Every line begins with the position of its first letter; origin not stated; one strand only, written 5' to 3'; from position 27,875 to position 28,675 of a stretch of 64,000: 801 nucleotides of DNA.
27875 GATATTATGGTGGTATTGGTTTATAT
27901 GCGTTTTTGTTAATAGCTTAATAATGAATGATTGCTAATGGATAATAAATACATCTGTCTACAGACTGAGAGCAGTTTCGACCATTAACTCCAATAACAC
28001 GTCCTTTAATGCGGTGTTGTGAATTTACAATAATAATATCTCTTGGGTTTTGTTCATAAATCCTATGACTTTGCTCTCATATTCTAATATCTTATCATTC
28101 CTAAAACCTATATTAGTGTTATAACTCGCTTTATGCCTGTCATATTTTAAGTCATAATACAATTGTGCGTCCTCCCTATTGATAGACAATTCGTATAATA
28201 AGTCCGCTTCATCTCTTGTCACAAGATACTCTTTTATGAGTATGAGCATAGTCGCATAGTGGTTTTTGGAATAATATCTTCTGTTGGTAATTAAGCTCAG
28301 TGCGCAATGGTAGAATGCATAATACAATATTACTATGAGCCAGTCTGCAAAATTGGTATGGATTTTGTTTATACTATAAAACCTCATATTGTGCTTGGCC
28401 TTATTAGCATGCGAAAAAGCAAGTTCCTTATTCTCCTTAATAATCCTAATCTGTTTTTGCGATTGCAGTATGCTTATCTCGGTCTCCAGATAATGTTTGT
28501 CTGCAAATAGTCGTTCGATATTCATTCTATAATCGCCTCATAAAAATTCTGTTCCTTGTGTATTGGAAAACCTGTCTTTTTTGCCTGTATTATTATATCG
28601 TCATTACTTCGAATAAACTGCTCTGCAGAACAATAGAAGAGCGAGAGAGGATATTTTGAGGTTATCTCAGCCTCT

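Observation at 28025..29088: MNT-HEPN-like toxin-antitoxin-type pair; the NTase partner belongs to a 4-member paralog family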

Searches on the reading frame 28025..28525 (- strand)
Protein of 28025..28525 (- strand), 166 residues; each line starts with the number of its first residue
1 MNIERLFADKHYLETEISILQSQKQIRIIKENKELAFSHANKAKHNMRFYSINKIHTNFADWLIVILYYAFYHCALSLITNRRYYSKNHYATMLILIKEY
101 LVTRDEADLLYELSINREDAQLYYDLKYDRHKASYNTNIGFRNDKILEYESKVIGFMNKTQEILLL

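Call 7: search_protein_families(library=pfam, proteins=[window:28025-28525:-], max_evalue=1)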
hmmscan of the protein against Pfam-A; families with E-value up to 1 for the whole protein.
window:28025-28525:- (166 aa): 0 families

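Call 8: search_protein_families(library=ncbifam, proteins=[window:28025-28525:-], max_evalue=1)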
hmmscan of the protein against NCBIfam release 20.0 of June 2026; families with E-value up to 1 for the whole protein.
window:28025-28525:- (166 aa): 1 family
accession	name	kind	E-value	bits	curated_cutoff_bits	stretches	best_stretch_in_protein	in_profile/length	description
TIGR02749.1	prenyl_cyano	equivalog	0.041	12.9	383.2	1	3-51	257-302/322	solanesyl diphosphate synthase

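Call 12: search_solved_structures(query=window:28025-28525:-, max_evalue=10, show_alignments=2)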
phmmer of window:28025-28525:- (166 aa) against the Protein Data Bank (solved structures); distinct sequences matched with E-value up to 10: 9.
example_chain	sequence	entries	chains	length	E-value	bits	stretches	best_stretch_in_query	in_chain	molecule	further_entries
5cx4_A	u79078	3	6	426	0.9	12.7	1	37-82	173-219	multiple inositol polyphosphate histidine phosphatase 1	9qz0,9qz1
5cu7_A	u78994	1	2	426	0.9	12.7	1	37-82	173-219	multiple inositol polyphosphate histidine phosphatase 1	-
9qz2_A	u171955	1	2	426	0.91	12.7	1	37-82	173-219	Multiple inositol polyphosphate phosphatase 1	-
9qyx_A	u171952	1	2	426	0.94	12.6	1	37-82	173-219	Multiple inositol polyphosphate phosphatase 1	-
9qyv_A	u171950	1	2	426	0.96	12.6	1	37-82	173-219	Multiple inositol polyphosphate phosphatase 1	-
4fdt_A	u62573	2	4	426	0.96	12.6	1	37-82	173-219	Putative multiple inositol polyphosphate histidine phosphatase 1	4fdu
9qyz_A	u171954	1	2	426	0.97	12.6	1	37-82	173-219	Multiple inositol polyphosphate phosphatase 1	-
9qz3_A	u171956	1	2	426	0.97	12.6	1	37-82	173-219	Multiple inositol polyphosphate phosphatase 1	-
9qyw_A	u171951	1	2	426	0.98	12.6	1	37-82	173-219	Multiple inositol polyphosphate phosphatase 1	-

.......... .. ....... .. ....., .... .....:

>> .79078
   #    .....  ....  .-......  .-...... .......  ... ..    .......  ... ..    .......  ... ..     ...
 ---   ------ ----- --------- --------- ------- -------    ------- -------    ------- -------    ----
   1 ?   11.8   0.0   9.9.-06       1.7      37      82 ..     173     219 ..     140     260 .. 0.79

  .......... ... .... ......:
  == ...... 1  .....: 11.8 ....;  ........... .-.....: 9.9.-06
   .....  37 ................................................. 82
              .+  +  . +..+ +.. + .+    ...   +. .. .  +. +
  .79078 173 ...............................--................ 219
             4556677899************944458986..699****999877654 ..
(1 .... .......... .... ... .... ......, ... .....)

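Call 14: search_protein_families(library=padloc, proteins=[window:28025-28525:-], max_evalue=1)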
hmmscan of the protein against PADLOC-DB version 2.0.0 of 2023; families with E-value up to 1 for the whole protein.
window:28025-28525:- (166 aa): 0 families

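Call 17: find_homologous_proteins(query=window:28025-28525:-, max_evalue=0.001)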
Query window:28025-28525:- (166 aa): 302 proteins with E <= 0.001 among 320 candidates; the best 120 are listed.
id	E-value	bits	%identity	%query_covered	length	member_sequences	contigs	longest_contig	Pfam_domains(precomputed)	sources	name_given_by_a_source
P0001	1.5e-101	355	100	100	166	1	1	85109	-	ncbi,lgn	ncbi:MAG: DNA-binding protein [Candidatus Woesearchaeota archaeon]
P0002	1.0e-59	219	63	99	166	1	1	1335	-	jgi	jgi:uncharacterized protein (UPF0332 family)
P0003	1.5e-58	215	60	99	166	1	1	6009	-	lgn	-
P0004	1.5e-58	215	63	98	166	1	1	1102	-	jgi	jgi:uncharacterized protein (UPF0332 family)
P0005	2.3e-58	214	62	99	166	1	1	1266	-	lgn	-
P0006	5.8e-58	213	64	99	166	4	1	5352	-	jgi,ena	-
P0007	8.9e-58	213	63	99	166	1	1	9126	-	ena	-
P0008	9.7e-58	212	63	99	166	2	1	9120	-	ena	-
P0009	1.8e-57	212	63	99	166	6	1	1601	-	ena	-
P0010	2.1e-57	211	60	99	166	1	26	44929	-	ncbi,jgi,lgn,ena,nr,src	ncbi:MAG TPA: DNA-binding protein [Candidatus Nanoarchaeia archaeon]|nr:DNA-binding protein [Candida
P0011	2.8e-57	211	62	99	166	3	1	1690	-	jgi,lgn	jgi:uncharacterized protein (UPF0332 family)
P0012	3.0e-57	211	62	99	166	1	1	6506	-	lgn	-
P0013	3.8e-57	210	63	99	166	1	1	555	-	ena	-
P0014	3.8e-57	210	62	99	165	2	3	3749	-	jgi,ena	-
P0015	3.9e-57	210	63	99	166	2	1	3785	-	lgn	-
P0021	1.1e-56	209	62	99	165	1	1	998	PF05168.20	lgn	-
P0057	3.6e-55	204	60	99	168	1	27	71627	-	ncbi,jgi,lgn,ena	jgi:uncharacterized protein (UPF0332 family)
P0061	4.2e-55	204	61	99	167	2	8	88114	PF05168.20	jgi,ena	jgi:uncharacterized protein (UPF0332 family)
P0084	3.1e-54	201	58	99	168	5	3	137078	PF05168.20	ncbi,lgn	-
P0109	8.1e-54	200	58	99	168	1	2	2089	PF05168.20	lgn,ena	-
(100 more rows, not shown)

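Call 21: find_related_loci(query=A2, collection=genome_contigs, flank=10000)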
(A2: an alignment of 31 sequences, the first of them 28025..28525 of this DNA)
Query A2 (166 aa) in genome_contigs; peptide patterns used: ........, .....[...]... (x = any residue, [..] = any of these).
77 stretches matched a pattern; 64 encode a relative of the query (tblastn E <= 1e-3); 64 distinct loci.
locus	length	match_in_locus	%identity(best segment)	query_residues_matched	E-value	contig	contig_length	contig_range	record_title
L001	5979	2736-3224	60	1-163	6e-64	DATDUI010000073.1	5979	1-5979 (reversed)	MAG TPA_asm: Candidatus Nanoarchaeia archaeon isolate SMAG_U8054 k141_183216, whole genome shotgun sequence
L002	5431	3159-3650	62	1-164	1e-63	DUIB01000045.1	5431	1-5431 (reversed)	MAG TPA_asm: Candidatus Woesearchaeota archaeon isolate UBA12459 contig_69330, whole genome shotgun sequence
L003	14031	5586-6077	61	1-164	3e-63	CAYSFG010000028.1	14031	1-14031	MAG TPA_asm: Candidatus Woesearchaeota archaeon isolate binchicken_co203_433 genome assembly, contig: k141_797970, whole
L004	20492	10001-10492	60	1-164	2e-62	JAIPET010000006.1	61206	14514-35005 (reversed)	MAG: Candidatus Woesearchaeota archaeon isolate Tobar13m-G34 Tobar13m-20mill-C116, whole genome shotgun sequence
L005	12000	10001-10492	61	1-164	1e-61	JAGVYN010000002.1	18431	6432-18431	Candidatus Woesearchaeota archaeon isolate RIFOXYD1_FULL_40_14 rifoxyd1_full_scaffold_1199, whole genome shotgun sequenc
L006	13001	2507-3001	60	1-165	5e-62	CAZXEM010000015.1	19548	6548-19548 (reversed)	MAG TPA_asm: uncultured Methanosarcinales archaeon isolate binchicken_co28_250 genome assembly, contig: NODE_1923_length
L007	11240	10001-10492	61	1-164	6e-62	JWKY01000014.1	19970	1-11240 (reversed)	MAG: archaeon GW2011_AR19 QT10_C0014, whole genome shotgun sequence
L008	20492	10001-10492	60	1-164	3e-61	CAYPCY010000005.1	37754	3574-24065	MAG TPA_asm: uncultured Methanosarcinales archaeon isolate SRP200020_co5_153 genome assembly, contig: NODE_1589_length_3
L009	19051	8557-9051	60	1-165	2e-61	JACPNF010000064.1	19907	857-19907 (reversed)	MAG: Candidatus Woesearchaeota archaeon isolate NC_groundwater_568_Ag_S-0.1um_31_11 S35_SO-1_scaffold_314838, whole geno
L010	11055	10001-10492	60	1-164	6e-61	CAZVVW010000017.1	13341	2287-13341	MAG TPA_asm: uncultured Methanosarcinales archaeon isolate binchicken_co141_318 genome assembly, contig: NODE_18924_leng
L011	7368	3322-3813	59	1-164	1e-60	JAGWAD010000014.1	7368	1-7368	Candidatus Woesearchaeota archaeon isolate RIFCSPLOWO2_01_FULL_28_39 rifcsplowo2_01_scaffold_28430, whole genome shotgun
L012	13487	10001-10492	60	1-164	2e-60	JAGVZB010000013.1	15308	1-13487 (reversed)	Candidatus Woesearchaeota archaeon isolate RIFCSPHIGHO2_01_FULL_34_12 rifcsphigho2_01_scaffold_11879, whole genome shotg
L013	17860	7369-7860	59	1-164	2e-60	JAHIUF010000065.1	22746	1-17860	MAG: Nanoarchaeota archaeon isolate MM_PC_MetaG.mb.241 MM_PC_MetaG.mb.241_k141_1408856, whole genome shotgun sequence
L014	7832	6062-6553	60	1-164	1e-60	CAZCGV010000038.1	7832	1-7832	MAG TPA_asm: uncultured Methanosarcinales archaeon isolate binchicken_co42_508 genome assembly, contig: NODE_16707_lengt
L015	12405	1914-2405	59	1-164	1e-60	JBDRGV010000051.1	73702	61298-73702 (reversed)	MAG: archaeon isolate MEGAHIT-group-1.460 k141_2236746, whole genome shotgun sequence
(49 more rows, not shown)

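Call 26: predict_structure(alignment_id=A2)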
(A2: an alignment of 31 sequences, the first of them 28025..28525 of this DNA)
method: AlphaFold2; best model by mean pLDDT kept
length: 166 residues; sequences in the alignment: 31
mean_pLDDT: 88.2   pTM: 0.83
mean pLDDT of the five models: 88.2, 63.1, 56.6, 51.8, 48.9
residues with pLDDT >= 90: 102; 70-90: 57; 50-70: 7; < 50: 0
segments of 3 or more residues with pLDDT < 50: none
pLDDT, mean of each block of 10 residues (from residue 1): 92 95 93 92 95 83 89 95 90 92 90 79 75 70 86 95 89
secondary structure, 60 per line:
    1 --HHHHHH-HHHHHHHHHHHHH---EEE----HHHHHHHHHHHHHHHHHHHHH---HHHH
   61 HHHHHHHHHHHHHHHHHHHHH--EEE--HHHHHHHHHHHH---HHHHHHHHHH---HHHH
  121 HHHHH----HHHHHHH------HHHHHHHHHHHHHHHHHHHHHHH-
elements in order: H3-8 H10-22 E26-28 H33-53 H57-81 E84-86 H89-100 H104-113 H117-125 H130-136 H143-165

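Call 27: search_solved_structures(query=A2, max_evalue=10, show_alignments=3)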
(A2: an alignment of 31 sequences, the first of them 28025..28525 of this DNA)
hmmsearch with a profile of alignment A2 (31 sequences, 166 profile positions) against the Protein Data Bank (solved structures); distinct sequences matched with E-value up to 10: 1.
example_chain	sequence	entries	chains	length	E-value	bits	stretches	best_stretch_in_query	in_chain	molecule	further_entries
2hsb_A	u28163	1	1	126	0.32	13.9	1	65-97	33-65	Hypothetical UPF0332 protein AF0298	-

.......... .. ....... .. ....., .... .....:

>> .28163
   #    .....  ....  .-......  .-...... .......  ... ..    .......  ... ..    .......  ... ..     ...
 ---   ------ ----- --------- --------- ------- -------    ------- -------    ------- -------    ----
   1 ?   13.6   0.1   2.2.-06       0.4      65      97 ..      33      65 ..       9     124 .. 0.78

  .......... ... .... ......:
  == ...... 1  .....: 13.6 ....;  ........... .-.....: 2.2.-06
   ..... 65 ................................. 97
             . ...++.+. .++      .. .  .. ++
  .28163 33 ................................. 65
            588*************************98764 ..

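Call 29: fold_search(model_id=the predicted structure, library=pdb)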
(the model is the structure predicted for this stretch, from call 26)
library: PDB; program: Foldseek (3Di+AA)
matches with E <= 10: 150; with E <= 0.001: 0
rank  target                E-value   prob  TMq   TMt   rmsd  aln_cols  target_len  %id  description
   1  2hsb                  9.9e-03  1.00  0.59  0.75   4.1       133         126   16  Crystal structure of a hepn domain containing protein (af_0298) from archaeoglobus fulgidus at 1.95 A resolution (released 2006-08-15)
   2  3o10_C                1.7e-01  0.99  0.55  0.66   4.9       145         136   10  Crystal structure of the HEPN domain from human sacsin (released 2011-03-30)
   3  3o10_A                1.8e-01  0.99  0.52  0.61   7.2       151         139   10  Crystal structure of the HEPN domain from human sacsin (released 2011-03-30)
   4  1ufb_A                2.0e-01  0.91  0.41  0.51   9.1       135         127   13  Crystal structure of TT1696 from Thermus thermophilus HB8 (released 2003-11-28)
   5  7bxo_F                2.3e-01  0.82  0.41  0.48   6.1       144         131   11  Crystal structure of the toxin-antitoxin with AMP-PNP (released 2020-09-30)
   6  7bxo_D                2.8e-01  0.57  0.33  0.40   9.2       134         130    9  Crystal structure of the toxin-antitoxin with AMP-PNP (released 2020-09-30)
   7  6m6u_G                4.0e-01  0.90  0.47  0.57   5.1       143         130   13  Crystal structure the toxin-antitoxin MntA-HpeT mutant-D39ED41E (released 2020-09-30)
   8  3o10_D                4.5e-01  0.94  0.51  0.60   7.3       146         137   11  Crystal structure of the HEPN domain from human sacsin (released 2011-03-30)
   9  1wol                  4.9e-01  0.85  0.40  0.53   9.3       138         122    9  Crystal Structure of ST0689, an archaeal HEPN homologue (released 2005-11-22)
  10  7bxo_H                5.8e-01  0.41  0.34  0.42   9.2       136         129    9  Crystal structure of the toxin-antitoxin with AMP-PNP (released 2020-09-30)
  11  6m6u_I                6.1e-01  0.44  0.36  0.45   7.4       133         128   12  Crystal structure the toxin-antitoxin MntA-HpeT mutant-D39ED41E (released 2020-09-30)
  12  6m6u_D                6.4e-01  0.63  0.42  0.50   6.2       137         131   14  Crystal structure the toxin-antitoxin MntA-HpeT mutant-D39ED41E (released 2020-09-30)
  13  6m6u_H                8.3e-01  0.66  0.43  0.51   5.3       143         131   10  Crystal structure the toxin-antitoxin MntA-HpeT mutant-D39ED41E (released 2020-09-30)
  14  8gjg_A                8.8e-01  0.18  0.26  0.27  14.2       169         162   11  De novo design of high-affinity protein binders to bioactive helical peptides (released 2024-01-10)
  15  6m6w_D                9.2e-01  0.30  0.34  0.41   7.3       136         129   14  Crystal structure the toxin-antitoxin MntA-HpeT mutant-Y104A (released 2020-09-30)
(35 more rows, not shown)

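Call 30: search_protein_families(library=pfam, alignment_id=A2, max_evalue=0.1)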
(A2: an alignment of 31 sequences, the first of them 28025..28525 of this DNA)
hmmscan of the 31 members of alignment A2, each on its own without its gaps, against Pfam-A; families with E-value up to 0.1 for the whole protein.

A. member 1, window:28025-28525:- (166 aa): 0 families

B. families by the number of members that match (of 31 scanned): 11 families
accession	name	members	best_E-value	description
PF05168.19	HEPN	26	7.1e-06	HEPN domain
PF13612.12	DDE_Tnp_1_3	3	0.026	Transposase DDE domain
PF04776.17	protein_MS5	2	0.0011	Protein MS5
PF15844.10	TMCCDC2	1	0.0011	Transmembrane and coiled-coil domain-containing protein 2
PF20290.3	MC4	1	0.01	ABC-three component (ABC-3C) system Middle Component 4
PF06046.19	Sec6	1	0.01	Exocyst complex component Sec6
PF07497.18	Rho_RNA_bind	1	0.023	Rho termination factor, RNA-binding domain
PF04363.17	DUF496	1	0.037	Protein of unknown function (DUF496)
PF02759.24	RUN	1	0.039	RUN domain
PF21523.3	ParM_N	1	0.044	Plasmid segregation protein ParM, C-terminal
PF01600.21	CoV_S1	1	0.048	Coronavirus spike glycoprotein S1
